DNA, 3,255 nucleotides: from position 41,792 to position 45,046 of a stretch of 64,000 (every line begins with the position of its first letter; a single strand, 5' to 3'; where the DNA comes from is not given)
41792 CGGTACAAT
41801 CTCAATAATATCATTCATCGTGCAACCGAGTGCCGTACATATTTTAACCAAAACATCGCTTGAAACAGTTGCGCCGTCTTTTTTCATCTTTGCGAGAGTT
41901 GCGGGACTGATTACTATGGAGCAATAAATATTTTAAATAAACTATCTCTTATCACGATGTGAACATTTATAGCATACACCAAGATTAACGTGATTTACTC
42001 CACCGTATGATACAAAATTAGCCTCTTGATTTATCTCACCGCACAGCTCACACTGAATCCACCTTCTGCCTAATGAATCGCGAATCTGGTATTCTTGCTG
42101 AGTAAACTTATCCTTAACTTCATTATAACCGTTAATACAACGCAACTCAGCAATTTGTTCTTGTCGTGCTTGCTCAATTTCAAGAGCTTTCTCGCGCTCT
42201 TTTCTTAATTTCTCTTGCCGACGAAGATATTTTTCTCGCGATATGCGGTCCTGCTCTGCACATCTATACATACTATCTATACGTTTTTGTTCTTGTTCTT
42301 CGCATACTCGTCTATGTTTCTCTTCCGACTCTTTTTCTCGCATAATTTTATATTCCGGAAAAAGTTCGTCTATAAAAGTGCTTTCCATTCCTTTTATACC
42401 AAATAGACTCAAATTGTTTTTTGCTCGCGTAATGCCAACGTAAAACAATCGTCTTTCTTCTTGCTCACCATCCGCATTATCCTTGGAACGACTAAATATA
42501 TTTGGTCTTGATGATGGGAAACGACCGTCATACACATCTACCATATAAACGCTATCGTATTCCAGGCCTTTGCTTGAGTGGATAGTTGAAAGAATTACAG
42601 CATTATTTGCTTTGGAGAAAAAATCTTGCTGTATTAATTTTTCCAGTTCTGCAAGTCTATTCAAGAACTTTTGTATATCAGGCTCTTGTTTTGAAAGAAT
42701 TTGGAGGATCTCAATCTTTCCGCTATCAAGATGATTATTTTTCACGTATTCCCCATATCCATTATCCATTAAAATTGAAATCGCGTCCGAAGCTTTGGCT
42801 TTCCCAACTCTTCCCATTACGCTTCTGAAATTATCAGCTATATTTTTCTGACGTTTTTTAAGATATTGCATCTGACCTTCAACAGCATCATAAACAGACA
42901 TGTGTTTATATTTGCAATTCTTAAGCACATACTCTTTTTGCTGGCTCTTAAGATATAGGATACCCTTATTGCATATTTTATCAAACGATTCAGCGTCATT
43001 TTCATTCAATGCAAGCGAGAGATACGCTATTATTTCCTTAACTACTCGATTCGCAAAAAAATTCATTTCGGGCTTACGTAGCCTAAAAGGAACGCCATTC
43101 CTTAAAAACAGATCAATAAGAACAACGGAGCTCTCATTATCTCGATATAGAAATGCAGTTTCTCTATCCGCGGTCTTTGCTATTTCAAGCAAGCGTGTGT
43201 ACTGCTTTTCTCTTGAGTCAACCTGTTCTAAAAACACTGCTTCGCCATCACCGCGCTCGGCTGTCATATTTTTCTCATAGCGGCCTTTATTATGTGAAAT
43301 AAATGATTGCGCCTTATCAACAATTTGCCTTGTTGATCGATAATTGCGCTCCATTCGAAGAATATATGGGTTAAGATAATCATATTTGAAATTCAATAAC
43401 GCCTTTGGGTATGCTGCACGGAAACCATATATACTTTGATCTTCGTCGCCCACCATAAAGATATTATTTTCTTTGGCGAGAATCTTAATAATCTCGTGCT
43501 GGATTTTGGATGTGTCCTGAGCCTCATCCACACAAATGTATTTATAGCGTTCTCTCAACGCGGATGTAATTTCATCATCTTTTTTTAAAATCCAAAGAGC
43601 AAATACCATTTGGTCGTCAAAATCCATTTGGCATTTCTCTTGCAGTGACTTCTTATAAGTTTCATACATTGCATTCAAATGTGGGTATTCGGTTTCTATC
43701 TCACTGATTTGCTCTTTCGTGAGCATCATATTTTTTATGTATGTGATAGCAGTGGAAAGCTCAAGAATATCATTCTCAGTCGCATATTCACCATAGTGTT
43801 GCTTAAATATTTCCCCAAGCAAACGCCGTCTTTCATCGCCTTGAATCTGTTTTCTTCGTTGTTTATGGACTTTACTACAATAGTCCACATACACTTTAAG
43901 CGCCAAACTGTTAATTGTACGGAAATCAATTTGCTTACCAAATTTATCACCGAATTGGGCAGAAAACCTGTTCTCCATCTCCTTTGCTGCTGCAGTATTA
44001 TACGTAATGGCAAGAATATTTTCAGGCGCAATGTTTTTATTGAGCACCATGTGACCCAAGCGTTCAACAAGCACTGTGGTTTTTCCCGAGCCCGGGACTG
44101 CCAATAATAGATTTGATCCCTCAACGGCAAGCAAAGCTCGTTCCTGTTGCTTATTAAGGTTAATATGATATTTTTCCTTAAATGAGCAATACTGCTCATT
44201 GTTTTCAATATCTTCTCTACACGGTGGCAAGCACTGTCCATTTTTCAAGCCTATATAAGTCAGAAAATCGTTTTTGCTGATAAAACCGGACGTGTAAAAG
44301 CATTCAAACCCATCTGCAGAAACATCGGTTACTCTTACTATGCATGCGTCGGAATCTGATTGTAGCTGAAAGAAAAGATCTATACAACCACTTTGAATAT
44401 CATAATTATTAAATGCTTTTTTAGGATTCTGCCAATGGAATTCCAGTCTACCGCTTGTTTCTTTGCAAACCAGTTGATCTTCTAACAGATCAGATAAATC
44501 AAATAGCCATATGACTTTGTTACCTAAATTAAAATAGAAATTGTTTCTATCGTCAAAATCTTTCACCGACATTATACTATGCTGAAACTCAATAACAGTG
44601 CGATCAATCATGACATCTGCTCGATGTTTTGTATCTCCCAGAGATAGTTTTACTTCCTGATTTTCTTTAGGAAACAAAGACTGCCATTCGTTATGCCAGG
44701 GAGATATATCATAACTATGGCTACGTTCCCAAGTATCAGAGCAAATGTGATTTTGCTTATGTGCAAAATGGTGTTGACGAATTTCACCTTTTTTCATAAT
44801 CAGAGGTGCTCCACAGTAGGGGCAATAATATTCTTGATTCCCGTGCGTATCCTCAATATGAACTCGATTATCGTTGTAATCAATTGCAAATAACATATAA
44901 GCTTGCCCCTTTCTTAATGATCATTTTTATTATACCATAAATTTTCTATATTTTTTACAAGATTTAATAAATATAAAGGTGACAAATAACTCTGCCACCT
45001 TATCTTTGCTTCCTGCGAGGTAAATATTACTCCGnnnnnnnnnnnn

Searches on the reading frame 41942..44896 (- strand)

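Call 66: search_protein_families(library=pfam, proteins=[window:41942-44896:-], max_evalue=0.00001)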
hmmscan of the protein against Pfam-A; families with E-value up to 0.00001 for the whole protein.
window:41942-44896:- (984 aa): 7 families
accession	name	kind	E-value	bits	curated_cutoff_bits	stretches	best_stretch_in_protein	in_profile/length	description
PF00580.27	UvrD-helicase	-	5.3e-59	200.6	23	1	247-507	1-270/271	UvrD/REP helicase N-terminal domain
PF13361.12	UvrD_C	-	4.3e-43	148.5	25.6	1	514-831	2-345/350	UvrD-like helicase C-terminal domain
PF13245.12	AAA_19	-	2.4e-19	70.3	25.1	1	259-493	11-134/134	AAA domain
PF25164.1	CoiA_N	-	3.5e-14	52.5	26.3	1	10-53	5-48/50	Competence protein CoiA, N-terminal domain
PF13538.12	UvrD_C_2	-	4.1e-09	36.6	27.4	0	808-830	28-50/52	UvrD-like helicase C-terminal domain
PF01443.25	Viral_helicase1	-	2.5e-07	31.2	21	0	265-308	4-43/228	Viral superfamily 1 RNA helicase core domain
PF06054.18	CoiA_nuc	-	1.7e-06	28.7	20.3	1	86-138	29-85/158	Competence protein CoiA, nuclease-like domain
